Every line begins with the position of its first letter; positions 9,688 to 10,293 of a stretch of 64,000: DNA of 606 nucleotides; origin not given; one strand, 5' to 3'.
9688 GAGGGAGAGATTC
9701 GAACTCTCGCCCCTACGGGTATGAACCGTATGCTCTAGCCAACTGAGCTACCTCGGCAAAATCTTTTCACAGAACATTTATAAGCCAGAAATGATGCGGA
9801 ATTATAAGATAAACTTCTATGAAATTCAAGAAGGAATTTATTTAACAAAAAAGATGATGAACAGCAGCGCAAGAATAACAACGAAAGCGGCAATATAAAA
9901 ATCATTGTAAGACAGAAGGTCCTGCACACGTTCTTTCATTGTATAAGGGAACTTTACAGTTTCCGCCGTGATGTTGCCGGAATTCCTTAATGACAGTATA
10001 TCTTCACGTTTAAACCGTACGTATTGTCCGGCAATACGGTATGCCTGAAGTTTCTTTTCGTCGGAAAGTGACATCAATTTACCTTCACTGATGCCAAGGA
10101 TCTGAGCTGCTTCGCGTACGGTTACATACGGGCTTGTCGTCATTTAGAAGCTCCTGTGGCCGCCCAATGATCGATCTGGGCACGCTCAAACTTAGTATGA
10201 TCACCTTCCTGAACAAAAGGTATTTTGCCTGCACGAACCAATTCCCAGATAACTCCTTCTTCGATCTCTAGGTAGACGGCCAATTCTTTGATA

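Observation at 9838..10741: Bactofilin fused to an excisionase-type HTH, translationally coupled to a tail-anchored HTH protein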

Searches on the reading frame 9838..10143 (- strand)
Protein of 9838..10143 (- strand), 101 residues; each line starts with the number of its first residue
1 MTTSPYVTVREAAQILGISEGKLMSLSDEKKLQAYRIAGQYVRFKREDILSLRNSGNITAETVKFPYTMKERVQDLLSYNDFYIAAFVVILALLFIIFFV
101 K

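Call 3: search_protein_families(library=pfam, proteins=[window:9838-10143:-], max_evalue=1)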
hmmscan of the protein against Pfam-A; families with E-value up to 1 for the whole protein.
window:9838-10143:- (101 aa): 3 families
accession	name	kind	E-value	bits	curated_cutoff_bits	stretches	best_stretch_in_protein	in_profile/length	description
PF12728.13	HTH_17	-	9.6e-10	39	27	1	6-52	1-46/51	Helix-turn-helix domain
PF07453.19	NUMOD1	-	0.057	14.1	22.8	1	2-21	12-31/37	NUMOD1 domain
PF21531.3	Rv2175c_wHTH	-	0.19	12.2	27.1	1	5-40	14-49/57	DNA-binding protein Rv2175c, wHTH domain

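Call 4: search_protein_families(library=ncbifam, proteins=[window:9838-10143:-], max_evalue=1)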
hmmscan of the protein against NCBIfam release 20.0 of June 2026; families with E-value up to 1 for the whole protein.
window:9838-10143:- (101 aa): 4 families
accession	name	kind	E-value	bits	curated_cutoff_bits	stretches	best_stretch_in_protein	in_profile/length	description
TIGR01764.1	excise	domain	2.5e-09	37.4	28.8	1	6-49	1-43/49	excisionase family DNA-binding protein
NF047737.1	antiphage_MADS1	equivalog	0.0029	17.8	80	1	7-49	4-45/49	methylation-associated defense system helix-turn-helix domain-containing protein MAD1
NF040990.2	MamR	equivalog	0.041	14.2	100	0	9-41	46-78/91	magnetosome protein MamR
TIGR03453.1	partition_RepA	equivalog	0.089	11.6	348.45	1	8-58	35-86/387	plasmid partitioning protein RepA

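Call 7: find_homologous_proteins(query=window:9838-10143:-)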
Query window:9838-10143:- (101 aa): 87 proteins with E <= 0.001 among 89 candidates.
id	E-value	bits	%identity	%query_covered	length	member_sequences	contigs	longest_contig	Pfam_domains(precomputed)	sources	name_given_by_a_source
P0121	8.4e-57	207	100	100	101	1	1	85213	PF12728.14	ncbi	-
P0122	6.1e-44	166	80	98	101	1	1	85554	PF12728.14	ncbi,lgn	-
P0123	1.5e-43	164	76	98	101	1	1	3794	PF12728.14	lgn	-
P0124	4.2e-43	163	74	98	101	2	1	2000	PF12728.14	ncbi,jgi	-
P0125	7.5e-43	162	73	100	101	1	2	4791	PF12728.14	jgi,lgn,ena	-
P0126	9.0e-43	162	78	82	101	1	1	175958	PF12728.14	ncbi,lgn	-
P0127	1.4e-42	161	78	98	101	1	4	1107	PF12728.14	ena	-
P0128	9.6e-42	159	71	100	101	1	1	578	PF12728.14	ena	-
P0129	8.5e-41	156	67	100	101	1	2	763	PF12728.14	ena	-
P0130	1.9e-40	154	71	98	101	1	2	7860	PF12728.14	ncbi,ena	-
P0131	2.1e-40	154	72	100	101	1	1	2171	PF12728.14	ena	-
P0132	4.3e-40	153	73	82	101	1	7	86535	PF12728.14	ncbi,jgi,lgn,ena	jgi:excisionase family DNA binding protein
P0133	1.3e-39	152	69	100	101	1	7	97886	PF12728.14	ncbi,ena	-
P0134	1.3e-39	152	73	98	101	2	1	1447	PF12728.14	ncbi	-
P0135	1.3e-39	152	71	98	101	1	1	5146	PF12728.14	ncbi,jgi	-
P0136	4.0e-39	150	70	98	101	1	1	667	PF12728.14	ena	-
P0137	1.6e-38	148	72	80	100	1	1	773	PF12728.14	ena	-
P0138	1.8e-38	148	70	98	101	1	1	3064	PF12728.14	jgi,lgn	jgi:excisionase family DNA binding protein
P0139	2.0e-38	148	70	98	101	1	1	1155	PF12728.14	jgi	jgi:excisionase family DNA binding protein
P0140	2.4e-38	148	66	100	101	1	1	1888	PF12728.14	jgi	jgi:excisionase family DNA binding protein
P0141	3.0e-38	147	69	97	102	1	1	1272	PF12728.14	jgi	jgi:excisionase family DNA binding protein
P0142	4.5e-38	147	70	98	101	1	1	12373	PF12728.14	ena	-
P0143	5.0e-38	147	69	97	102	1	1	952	PF12728.14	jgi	jgi:excisionase family DNA binding protein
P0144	1.2e-37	146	70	98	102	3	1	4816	PF12728.14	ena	-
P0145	2.8e-37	144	66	100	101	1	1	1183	PF12728.14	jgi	-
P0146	3.8e-37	144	68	98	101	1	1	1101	PF12728.14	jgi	jgi:excisionase family DNA binding protein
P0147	6.5e-37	143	68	96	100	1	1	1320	PF12728.14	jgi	-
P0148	7.7e-37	143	69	85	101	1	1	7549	PF12728.14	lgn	-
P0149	8.7e-37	143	71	98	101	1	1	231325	PF12728.14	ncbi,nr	ncbi:MAG: helix-turn-helix domain-containing protein [Candidatus Omnitrophica bacterium]|nr:helix-tu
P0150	1.1e-36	142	63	85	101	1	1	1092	PF12728.14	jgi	jgi:excisionase family DNA binding protein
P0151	1.6e-36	142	67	100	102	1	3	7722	PF12728.14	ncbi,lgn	ncbi:MAG: helix-turn-helix domain-containing protein [Candidatus Omnitrophota bacterium]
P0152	3.0e-36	141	70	79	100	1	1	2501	PF12728.14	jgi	-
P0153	3.7e-36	141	66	99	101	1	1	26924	PF12728.14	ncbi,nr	ncbi:MAG: helix-turn-helix domain-containing protein [Candidatus Omnitrophica bacterium]|nr:helix-tu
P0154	4.3e-36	141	67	98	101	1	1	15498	PF12728.14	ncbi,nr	ncbi:MAG: excisionase family DNA-binding protein [Candidatus Omnitrophica bacterium]|nr:excisionase 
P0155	4.8e-36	140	63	100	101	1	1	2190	PF12728.14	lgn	-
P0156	1.0e-35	139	67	82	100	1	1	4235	PF12728.14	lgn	-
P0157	1.7e-35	139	60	100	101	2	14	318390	PF12728.14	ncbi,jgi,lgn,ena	jgi:excisionase family DNA binding protein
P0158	2.2e-35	138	64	100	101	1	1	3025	PF12728.14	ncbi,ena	-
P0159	2.4e-35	138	66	99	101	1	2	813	PF12728.14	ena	-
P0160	4.0e-35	137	66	82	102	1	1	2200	PF12728.14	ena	-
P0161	4.8e-35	137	63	82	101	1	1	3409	PF12728.14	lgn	-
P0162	6.8e-35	137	62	100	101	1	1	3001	PF12728.14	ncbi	-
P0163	8.1e-35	136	60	100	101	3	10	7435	PF12728.14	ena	-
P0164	9.3e-35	136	66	99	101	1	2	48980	PF12728.14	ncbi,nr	ncbi:MAG: helix-turn-helix domain-containing protein [Candidatus Omnitrophica bacterium]|nr:helix-tu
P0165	1.7e-34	135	62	100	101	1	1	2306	PF12728.14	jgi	jgi:excisionase family DNA binding protein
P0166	9.8e-34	133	60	98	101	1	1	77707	PF12728.14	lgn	-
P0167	1.2e-33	133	65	98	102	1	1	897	PF12728.14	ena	-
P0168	1.7e-33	132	63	86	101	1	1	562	PF12728.14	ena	-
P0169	2.0e-33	132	63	98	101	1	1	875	PF12728.14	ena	-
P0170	2.1e-33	132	62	100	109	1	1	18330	PF12728.14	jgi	jgi:excisionase family DNA binding protein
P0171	3.8e-33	131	59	100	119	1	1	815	PF12728.14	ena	-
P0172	1.6e-32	129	60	95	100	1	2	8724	PF12728.14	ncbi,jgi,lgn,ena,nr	ncbi:MAG: helix-turn-helix domain-containing protein [Elusimicrobia bacterium]|nr:helix-turn-helix d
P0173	2.5e-32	129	66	96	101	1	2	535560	PF12728.14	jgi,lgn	jgi:excisionase family DNA binding protein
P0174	8.8e-32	127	61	98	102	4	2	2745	PF12728.14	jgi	jgi:excisionase family DNA binding protein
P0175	1.7e-31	126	61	98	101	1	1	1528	PF12728.14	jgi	jgi:excisionase family DNA binding protein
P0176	2.9e-31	125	58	98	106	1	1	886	PF12728.14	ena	-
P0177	1.8e-29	119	57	96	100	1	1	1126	PF12728.14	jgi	jgi:excisionase family DNA binding protein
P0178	5.6e-29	118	56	96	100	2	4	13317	PF12728.14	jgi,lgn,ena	-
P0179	1.2e-28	117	56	97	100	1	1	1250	PF12728.14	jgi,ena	-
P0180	1.3e-28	117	55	99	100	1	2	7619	PF12728.14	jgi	jgi:excisionase family DNA binding protein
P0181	1.4e-28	117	58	83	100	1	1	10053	PF12728.14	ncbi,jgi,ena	ncbi:MAG: helix-turn-helix domain-containing protein [Candidatus Omnitrophota bacterium]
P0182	5.1e-28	115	54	99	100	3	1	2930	PF12728.14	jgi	jgi:excisionase family DNA binding protein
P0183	5.1e-28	115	54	96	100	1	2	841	PF12728.14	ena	-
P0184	5.6e-28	115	54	99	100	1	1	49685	PF12728.14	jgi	jgi:excisionase family DNA binding protein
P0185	5.8e-28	115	55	98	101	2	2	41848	PF12728.14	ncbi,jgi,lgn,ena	-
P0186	8.0e-28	114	58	98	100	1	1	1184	PF12728.14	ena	-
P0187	9.3e-28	114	57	95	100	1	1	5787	PF12728.14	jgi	jgi:excisionase family DNA binding protein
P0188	1.4e-27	113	56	95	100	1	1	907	PF12728.14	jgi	jgi:excisionase family DNA binding protein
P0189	2.3e-27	113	52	99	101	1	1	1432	PF12728.14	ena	-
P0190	2.7e-27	112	54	97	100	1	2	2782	PF12728.14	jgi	jgi:excisionase family DNA binding protein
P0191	3.0e-27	112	51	96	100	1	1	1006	PF12728.14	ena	-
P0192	5.7e-27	111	54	99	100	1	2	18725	PF12728.14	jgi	jgi:excisionase family DNA binding protein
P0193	7.9e-27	111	53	99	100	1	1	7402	PF12728.14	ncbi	-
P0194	1.1e-26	111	54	97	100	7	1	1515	PF12728.14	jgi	jgi:excisionase family DNA binding protein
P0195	1.8e-26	110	52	97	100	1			PF12728.14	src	-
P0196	2.1e-26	110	53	97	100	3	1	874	PF12728.14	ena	-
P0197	4.9e-26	108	53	86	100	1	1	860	PF12728.14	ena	-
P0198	6.2e-26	108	52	83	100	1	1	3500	PF12728.14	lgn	-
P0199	1.0e-25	107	53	79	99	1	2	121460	PF12728.14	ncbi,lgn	-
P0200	1.3e-25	107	52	96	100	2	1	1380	PF12728.14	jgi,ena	-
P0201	1.6e-25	107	52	93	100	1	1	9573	PF12728.14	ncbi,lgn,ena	-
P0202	1.7e-25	107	48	96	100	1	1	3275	PF12728.14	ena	-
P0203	9.0e-25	104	49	98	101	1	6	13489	PF12728.14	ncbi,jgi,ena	-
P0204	2.4e-24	103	49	85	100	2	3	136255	PF12728.14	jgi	-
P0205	4.1e-24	102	48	98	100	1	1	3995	PF12728.14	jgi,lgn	-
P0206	2.0e-23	100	51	92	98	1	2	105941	PF12728.14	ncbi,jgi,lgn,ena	-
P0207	4.4e-23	99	48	98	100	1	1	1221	PF12728.14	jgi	jgi:excisionase family DNA binding protein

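Call 22: search_solved_structures(query=A2, max_evalue=1, show_alignments=4)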
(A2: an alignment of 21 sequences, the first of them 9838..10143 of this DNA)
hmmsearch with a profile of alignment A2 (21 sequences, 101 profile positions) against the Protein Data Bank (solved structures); distinct sequences matched with E-value up to 1: 3.
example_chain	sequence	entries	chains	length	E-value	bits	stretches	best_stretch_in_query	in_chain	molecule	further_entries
4j2n_A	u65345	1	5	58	0.00097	22.5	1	7-52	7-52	Gp37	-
4v6w_CF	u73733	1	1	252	0.55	13.7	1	29-84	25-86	60S ribosomal protein L7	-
9kc5_6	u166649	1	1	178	0.93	13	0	44-100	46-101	Light-harvesting complex protein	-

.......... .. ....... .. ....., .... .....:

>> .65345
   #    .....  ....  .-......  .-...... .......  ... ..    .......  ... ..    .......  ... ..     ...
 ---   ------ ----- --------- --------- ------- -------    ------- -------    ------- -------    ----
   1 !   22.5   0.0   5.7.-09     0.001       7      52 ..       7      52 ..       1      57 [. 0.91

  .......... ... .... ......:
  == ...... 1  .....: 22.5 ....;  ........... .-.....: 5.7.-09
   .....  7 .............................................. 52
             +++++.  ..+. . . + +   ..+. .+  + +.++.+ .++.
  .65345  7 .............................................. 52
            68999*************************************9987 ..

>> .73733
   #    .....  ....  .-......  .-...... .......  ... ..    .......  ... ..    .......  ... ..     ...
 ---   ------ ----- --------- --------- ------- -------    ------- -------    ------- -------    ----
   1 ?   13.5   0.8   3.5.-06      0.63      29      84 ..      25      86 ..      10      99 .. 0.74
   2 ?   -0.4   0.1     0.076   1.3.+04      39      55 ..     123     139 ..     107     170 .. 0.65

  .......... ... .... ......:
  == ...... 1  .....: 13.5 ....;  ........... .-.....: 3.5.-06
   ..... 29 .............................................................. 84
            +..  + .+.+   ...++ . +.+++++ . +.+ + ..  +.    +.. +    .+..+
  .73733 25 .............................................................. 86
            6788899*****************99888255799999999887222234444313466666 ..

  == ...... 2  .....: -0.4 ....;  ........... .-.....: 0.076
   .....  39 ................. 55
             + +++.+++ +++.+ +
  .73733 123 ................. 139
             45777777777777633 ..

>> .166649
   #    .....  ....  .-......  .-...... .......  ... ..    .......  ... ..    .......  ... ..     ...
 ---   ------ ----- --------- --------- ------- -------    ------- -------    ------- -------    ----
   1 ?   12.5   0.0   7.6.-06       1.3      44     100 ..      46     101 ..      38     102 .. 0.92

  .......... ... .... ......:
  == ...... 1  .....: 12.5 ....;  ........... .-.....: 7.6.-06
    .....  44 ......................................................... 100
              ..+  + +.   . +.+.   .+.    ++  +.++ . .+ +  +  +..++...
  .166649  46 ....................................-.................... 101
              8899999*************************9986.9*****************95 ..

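Call 45: predict_structure(alignment_id=A4)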
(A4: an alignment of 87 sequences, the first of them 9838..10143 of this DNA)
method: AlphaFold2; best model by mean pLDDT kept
length: 101 residues; sequences in the alignment: 87
mean_pLDDT: 74.7   pTM: 0.41
mean pLDDT of the five models: 74.7, 73.7, 70.3, 69.7, 69.5
residues with pLDDT >= 90: 18; 70-90: 55; 50-70: 22; < 50: 6
segments of 3 or more residues with pLDDT < 50: none
pLDDT, mean of each block of 10 residues (from residue 1): 69 79 74 65 75 62 59 79 94 93 57
secondary structure, 60 per line:
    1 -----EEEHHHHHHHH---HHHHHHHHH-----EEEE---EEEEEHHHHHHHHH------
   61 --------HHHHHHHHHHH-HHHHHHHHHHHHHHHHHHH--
elements in order: E6-8 H9-16 H20-28 E34-37 E41-45 H46-54 H69-79 H81-99

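Call 73: find_related_loci(query=A4, collection=metagenome_contigs, flank=3000)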
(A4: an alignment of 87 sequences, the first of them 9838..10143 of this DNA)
Query A4 (101 aa) in metagenome_contigs; peptide patterns used: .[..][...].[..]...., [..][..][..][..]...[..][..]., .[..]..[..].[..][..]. (x = any residue, [..] = any of these).
600 stretches matched a pattern (row limit reached: there are more); 414 encode a relative of the query (tblastn E <= 1e-3); the best 80 are kept; 80 distinct loci.
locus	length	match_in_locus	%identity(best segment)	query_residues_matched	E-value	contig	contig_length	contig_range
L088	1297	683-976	64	4-101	2e-43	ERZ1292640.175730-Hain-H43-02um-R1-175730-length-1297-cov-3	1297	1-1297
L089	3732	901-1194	56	3-100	4e-38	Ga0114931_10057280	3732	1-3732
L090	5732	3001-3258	69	1-86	1e-37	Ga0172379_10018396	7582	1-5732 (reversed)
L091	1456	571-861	58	1-96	3e-37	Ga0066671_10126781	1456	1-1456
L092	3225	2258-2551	55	1-98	7e-36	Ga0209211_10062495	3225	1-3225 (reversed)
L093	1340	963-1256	56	1-97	1e-36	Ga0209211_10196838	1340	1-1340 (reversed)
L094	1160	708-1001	56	1-98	2e-36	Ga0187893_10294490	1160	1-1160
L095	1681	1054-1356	54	1-101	9e-36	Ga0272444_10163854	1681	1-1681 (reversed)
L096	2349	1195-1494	53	1-100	6e-35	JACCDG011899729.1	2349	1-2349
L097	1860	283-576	51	1-98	3e-35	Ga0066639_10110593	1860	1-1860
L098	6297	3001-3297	55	1-99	1e-34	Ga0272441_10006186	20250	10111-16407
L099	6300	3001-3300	52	1-100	9e-35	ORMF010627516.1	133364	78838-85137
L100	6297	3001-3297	51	1-99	6e-34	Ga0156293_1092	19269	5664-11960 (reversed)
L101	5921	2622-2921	52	1-100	8e-34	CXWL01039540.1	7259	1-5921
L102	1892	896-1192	51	1-99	7e-34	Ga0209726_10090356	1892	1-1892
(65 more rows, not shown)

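Call 80: fold_search(model_id=the predicted structure, library=pdb)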
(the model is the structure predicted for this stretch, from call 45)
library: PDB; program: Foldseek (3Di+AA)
matches with E <= 10: 1022; with E <= 0.001: 0
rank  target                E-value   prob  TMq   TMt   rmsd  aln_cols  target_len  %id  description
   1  4j2n_C                2.9e-03  1.00  0.46  0.80   2.3        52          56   23  Crystal Structure of mycobacteriophage Pukovnik Xis (released 2013-10-23)
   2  6ama_Y                3.1e-03  1.00  0.48  0.81   2.9        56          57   20  Structure of S. coelicolor/S. venezuelae BldC-smeA-ssfA complex to 3.09 Angstrom (released 2018-03-28)
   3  6ama_B                3.8e-03  1.00  0.47  0.83   2.1        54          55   20  Structure of S. coelicolor/S. venezuelae BldC-smeA-ssfA complex to 3.09 Angstrom (released 2018-03-28)
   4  4j2n_A                4.6e-03  1.00  0.46  0.83   1.4        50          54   24  Crystal Structure of mycobacteriophage Pukovnik Xis (released 2013-10-23)
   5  5i44_A                6.0e-03  1.00  0.44  0.63   2.1        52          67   21  Structure of RacA-DNA complex; P21 form (released 2016-05-04)
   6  6amk_A                7.8e-03  1.00  0.47  0.85   1.5        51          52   20  Structure of Streptomyces venezuelae BldC-whiI opt complex (released 2018-03-28)
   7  3ucs_A                8.4e-03  0.99  0.42  0.43  13.3        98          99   16  Crystal structure of the complex between CBPA J-domain and CBPM (released 2013-07-03)
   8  6ama_P                9.6e-03  1.00  0.47  0.82   2.2        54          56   20  Structure of S. coelicolor/S. venezuelae BldC-smeA-ssfA complex to 3.09 Angstrom (released 2018-03-28)
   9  6ama_A                1.0e-02  1.00  0.47  0.84   1.7        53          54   21  Structure of S. coelicolor/S. venezuelae BldC-smeA-ssfA complex to 3.09 Angstrom (released 2018-03-28)
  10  6ama_H                1.2e-02  1.00  0.47  0.83   1.6        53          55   21  Structure of S. coelicolor/S. venezuelae BldC-smeA-ssfA complex to 3.09 Angstrom (released 2018-03-28)
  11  6amk_B                1.3e-02  1.00  0.47  0.88   1.1        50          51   20  Structure of Streptomyces venezuelae BldC-whiI opt complex (released 2018-03-28)
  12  5i44_B                1.6e-02  1.00  0.44  0.63   2.0        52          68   21  Structure of RacA-DNA complex; P21 form (released 2016-05-04)
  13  8dgl_B                1.6e-02  1.00  0.39  0.54   3.5        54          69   30  Crystal Structure of the RdfS Excisionase (released 2022-10-05)
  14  3ucs_B                1.6e-02  0.99  0.43  0.44  13.4        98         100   16  Crystal structure of the complex between CBPA J-domain and CBPM (released 2013-07-03)
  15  8dgl_A                2.0e-02  1.00  0.42  0.60   2.2        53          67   23  Crystal Structure of the RdfS Excisionase (released 2022-10-05)
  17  5i44_I                2.3e-02  1.00  0.42  0.63   1.9        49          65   22  Structure of RacA-DNA complex; P21 form (released 2016-05-04)
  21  5i44_G                4.2e-02  1.00  0.42  0.60   1.8        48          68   23  Structure of RacA-DNA complex; P21 form (released 2016-05-04)
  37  5i44_K                1.1e-01  0.99  0.43  0.62   2.0        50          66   22  Structure of RacA-DNA complex; P21 form (released 2016-05-04)
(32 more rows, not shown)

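Call 87: search_protein_families(library=padloc, proteins=[window:9838-10143:-], max_evalue=0.01)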
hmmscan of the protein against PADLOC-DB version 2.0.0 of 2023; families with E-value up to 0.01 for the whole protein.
window:9838-10143:- (101 aa): 1 family
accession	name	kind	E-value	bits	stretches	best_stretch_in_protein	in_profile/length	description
PDLC04133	mad1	-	1.5e-06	26.4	1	3-52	2-50/60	mads_1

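Call 88: search_protein_families(library=phrogs, proteins=[window:9838-10143:-], max_evalue=0.01)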
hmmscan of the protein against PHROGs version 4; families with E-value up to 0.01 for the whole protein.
window:9838-10143:- (101 aa): 5 families
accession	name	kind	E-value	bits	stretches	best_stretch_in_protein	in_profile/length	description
phrog_25262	-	unknown function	5.2e-05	24.2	1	5-61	33-89/106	-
phrog_66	-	integration and excision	0.00061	20.5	1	2-51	89-138/412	excisionase and transcriptional regulator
phrog_4691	-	integration and excision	0.0028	18.7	1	7-53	19-65/78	excisionase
phrog_6620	-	integration and excision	0.0034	18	1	8-66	3-62/201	transposase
phrog_2907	-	integration and excision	0.0071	17.8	1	6-41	6-41/117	excisionase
